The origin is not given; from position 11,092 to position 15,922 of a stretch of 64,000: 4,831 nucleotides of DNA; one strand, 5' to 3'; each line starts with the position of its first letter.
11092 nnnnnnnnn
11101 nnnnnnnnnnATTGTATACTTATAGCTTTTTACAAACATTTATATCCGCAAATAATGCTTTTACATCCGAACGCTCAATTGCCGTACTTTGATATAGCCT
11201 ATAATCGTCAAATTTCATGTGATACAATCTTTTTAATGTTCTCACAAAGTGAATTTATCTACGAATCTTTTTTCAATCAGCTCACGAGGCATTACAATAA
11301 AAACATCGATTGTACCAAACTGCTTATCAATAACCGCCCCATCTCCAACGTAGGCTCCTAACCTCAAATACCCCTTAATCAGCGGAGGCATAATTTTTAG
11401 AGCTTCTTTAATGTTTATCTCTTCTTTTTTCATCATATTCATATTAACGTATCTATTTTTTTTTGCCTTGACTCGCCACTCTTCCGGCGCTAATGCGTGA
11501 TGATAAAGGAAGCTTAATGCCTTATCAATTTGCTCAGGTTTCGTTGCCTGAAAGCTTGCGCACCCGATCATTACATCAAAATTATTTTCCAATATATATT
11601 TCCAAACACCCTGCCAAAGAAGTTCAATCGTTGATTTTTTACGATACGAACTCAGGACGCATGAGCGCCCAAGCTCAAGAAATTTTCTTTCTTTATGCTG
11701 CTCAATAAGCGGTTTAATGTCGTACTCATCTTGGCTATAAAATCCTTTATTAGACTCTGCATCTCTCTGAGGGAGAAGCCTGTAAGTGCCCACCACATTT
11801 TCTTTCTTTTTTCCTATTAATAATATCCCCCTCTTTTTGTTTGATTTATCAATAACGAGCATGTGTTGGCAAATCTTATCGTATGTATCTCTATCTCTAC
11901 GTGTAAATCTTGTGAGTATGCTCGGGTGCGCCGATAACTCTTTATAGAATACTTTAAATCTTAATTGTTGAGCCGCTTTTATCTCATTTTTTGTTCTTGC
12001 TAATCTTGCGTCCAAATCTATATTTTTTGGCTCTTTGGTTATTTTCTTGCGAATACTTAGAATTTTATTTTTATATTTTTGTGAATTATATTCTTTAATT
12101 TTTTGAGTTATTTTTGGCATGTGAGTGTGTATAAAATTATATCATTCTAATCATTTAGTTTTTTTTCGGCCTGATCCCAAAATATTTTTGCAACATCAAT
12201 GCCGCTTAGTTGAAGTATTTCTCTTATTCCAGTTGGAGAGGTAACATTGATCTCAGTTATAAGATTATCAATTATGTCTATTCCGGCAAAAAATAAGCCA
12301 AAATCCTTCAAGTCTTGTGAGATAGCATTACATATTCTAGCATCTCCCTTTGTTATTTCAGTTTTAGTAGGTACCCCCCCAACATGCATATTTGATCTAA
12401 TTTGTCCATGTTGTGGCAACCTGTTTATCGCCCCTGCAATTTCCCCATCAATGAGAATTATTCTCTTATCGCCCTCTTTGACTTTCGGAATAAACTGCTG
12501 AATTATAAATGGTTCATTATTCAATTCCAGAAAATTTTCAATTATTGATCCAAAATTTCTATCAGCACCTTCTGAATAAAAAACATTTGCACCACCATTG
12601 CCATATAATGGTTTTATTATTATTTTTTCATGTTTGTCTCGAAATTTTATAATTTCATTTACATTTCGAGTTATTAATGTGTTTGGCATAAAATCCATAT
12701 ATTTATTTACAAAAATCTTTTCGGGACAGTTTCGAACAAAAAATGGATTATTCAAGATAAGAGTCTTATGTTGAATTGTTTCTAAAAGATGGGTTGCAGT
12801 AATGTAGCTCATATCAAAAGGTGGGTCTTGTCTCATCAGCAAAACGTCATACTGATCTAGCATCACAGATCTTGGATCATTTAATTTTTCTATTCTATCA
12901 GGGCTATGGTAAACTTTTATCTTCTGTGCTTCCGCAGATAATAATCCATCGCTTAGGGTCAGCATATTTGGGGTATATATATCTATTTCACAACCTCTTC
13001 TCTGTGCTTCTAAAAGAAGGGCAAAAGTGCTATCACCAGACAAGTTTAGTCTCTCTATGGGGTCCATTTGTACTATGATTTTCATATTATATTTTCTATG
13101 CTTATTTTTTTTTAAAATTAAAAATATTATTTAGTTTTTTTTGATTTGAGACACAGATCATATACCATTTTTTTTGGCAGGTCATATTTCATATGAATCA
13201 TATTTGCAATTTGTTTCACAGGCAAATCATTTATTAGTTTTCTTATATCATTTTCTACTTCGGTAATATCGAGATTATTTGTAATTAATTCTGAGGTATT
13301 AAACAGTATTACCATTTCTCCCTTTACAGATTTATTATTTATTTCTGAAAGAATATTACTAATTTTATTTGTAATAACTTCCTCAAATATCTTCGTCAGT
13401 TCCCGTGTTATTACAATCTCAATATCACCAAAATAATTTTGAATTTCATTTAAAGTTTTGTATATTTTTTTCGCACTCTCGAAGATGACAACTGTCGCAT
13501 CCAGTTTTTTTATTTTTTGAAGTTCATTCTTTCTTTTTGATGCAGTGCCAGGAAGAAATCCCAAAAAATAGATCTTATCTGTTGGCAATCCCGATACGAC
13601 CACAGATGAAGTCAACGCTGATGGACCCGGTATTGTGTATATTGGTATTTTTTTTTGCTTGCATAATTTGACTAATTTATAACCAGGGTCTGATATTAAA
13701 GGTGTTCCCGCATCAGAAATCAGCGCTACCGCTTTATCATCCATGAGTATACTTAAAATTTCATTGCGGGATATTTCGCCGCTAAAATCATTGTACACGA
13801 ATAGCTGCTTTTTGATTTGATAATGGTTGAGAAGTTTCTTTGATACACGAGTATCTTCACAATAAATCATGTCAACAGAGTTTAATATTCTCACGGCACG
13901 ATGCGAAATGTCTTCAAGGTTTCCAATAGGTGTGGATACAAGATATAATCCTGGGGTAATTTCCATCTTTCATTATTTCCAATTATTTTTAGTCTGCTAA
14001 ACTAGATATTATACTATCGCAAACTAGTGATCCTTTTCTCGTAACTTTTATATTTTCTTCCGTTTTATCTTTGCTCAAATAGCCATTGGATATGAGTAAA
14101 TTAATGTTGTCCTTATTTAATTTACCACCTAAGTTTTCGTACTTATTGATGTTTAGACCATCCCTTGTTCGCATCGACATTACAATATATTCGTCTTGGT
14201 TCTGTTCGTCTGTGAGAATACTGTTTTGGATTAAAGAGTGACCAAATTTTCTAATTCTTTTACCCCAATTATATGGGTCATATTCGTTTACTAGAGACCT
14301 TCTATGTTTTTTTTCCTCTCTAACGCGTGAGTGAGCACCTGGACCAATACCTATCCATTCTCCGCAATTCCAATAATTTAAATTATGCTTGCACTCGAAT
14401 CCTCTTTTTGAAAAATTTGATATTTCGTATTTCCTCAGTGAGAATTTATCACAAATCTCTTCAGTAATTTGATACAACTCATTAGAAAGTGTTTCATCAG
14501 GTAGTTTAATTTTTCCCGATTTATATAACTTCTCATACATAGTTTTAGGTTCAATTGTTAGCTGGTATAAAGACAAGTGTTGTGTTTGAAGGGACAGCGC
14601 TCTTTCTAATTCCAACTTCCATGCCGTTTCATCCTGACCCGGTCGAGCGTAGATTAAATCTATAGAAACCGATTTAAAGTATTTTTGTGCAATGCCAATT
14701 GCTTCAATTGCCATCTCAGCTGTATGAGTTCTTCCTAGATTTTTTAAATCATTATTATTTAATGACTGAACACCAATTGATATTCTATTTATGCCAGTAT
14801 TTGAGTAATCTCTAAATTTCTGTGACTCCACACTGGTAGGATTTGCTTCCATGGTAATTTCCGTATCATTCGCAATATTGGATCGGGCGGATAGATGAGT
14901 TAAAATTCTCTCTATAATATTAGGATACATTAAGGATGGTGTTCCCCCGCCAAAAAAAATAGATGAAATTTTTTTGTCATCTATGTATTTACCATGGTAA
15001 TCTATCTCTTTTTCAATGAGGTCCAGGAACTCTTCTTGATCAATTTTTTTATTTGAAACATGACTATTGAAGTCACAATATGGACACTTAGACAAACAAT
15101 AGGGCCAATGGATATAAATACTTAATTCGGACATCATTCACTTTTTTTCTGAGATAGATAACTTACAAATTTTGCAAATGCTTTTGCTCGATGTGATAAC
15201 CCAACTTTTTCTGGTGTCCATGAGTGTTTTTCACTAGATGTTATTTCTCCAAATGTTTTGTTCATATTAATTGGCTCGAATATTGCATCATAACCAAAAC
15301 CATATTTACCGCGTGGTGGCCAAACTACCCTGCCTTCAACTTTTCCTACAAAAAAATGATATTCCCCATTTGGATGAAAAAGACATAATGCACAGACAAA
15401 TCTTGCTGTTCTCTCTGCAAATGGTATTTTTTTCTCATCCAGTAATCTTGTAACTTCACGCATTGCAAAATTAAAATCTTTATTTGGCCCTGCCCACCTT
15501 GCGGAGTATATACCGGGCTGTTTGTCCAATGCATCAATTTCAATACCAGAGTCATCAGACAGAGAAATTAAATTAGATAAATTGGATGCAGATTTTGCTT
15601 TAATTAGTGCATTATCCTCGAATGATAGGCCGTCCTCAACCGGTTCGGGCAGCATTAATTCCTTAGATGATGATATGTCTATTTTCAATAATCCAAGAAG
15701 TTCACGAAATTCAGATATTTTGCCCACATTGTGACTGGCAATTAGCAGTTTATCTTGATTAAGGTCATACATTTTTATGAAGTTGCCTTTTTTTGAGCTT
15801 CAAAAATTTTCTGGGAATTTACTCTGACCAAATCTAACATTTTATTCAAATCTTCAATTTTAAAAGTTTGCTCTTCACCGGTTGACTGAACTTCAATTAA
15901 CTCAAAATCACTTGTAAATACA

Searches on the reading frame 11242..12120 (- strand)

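Call 59: search_protein_families(library=pfam, proteins=[window:11242-12120:-], max_evalue=0.00001)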
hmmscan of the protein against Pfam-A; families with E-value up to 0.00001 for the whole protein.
window:11242-12120:- (292 aa): 1 family
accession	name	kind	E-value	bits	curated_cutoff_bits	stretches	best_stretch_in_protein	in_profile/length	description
PF13444.12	Acetyltransf_5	-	2.7e-30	105.5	22.4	1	53-170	1-102/102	Acetyltransferase (GNAT) domain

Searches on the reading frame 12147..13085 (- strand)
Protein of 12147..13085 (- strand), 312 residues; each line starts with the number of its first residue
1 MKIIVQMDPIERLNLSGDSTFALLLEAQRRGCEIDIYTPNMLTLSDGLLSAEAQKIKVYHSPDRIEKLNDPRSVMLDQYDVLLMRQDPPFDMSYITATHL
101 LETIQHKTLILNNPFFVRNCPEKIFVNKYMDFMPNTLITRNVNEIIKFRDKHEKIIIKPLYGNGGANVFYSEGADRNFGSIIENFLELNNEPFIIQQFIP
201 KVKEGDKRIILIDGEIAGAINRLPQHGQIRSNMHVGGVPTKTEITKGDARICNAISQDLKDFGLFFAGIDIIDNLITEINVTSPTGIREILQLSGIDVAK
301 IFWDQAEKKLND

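Call 59: search_protein_families(library=pfam, proteins=[window:12147-13085:-], max_evalue=0.00001)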
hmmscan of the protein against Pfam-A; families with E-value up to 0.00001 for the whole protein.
window:12147-13085:- (312 aa): 3 families
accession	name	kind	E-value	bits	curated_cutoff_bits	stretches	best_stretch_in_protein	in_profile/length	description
PF02955.21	GSH-S_ATP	-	3e-64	216.1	23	1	122-293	1-173/175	Prokaryotic glutathione synthetase, ATP-grasp domain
PF02951.20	GSH-S_N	-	2.5e-37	128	21.3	1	1-118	1-119/119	Prokaryotic glutathione synthetase, N-terminal domain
PF08443.16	RimK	-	1.3e-20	74.3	21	1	133-300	18-182/188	RimK-like ATP-grasp domain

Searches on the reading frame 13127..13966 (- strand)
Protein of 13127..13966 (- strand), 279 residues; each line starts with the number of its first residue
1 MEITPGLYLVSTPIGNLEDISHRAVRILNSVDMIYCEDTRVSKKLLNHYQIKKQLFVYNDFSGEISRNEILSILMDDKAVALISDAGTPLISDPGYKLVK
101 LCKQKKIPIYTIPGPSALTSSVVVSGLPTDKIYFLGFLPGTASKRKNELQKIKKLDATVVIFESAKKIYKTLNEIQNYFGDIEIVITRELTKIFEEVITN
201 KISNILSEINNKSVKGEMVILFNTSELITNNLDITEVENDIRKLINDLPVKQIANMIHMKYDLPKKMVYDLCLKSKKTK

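Call 59: search_protein_families(library=pfam, proteins=[window:13127-13966:-], max_evalue=0.00001)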
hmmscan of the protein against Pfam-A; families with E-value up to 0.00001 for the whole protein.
window:13127-13966:- (279 aa): 1 family
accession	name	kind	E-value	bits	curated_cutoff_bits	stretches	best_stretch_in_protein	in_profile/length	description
PF00590.25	TP_methylase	-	8.9e-28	98.1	27.8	1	7-204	2-210/212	Tetrapyrrole (Corrin/Porphyrin) Methylases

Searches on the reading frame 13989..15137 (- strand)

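Call 59: search_protein_families(library=pfam, proteins=[window:13989-15137:-], max_evalue=0.00001)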
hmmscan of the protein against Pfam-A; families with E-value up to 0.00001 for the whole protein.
window:13989-15137:- (382 aa): 1 family
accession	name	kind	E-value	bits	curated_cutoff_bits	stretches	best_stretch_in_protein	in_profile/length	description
PF04055.27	Radical_SAM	-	2.5e-23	83.5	29.5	1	8-170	1-156/166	Radical SAM superfamily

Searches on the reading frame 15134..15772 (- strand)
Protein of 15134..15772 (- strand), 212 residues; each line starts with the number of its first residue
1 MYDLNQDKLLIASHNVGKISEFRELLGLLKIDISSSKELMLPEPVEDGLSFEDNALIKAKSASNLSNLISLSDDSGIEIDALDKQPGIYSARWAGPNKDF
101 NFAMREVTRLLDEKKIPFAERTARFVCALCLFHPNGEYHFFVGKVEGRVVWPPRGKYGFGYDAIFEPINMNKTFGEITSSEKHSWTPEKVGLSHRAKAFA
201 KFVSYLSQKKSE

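Call 59: search_protein_families(library=pfam, proteins=[window:15134-15772:-], max_evalue=0.00001)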
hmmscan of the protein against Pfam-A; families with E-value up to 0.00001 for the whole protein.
window:15134-15772:- (212 aa): 1 family
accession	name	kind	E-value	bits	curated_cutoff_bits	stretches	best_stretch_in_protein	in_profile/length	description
PF01725.21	Ham1p_like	-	1.6e-53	181.8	22.5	1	9-204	1-185/186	Ham1 family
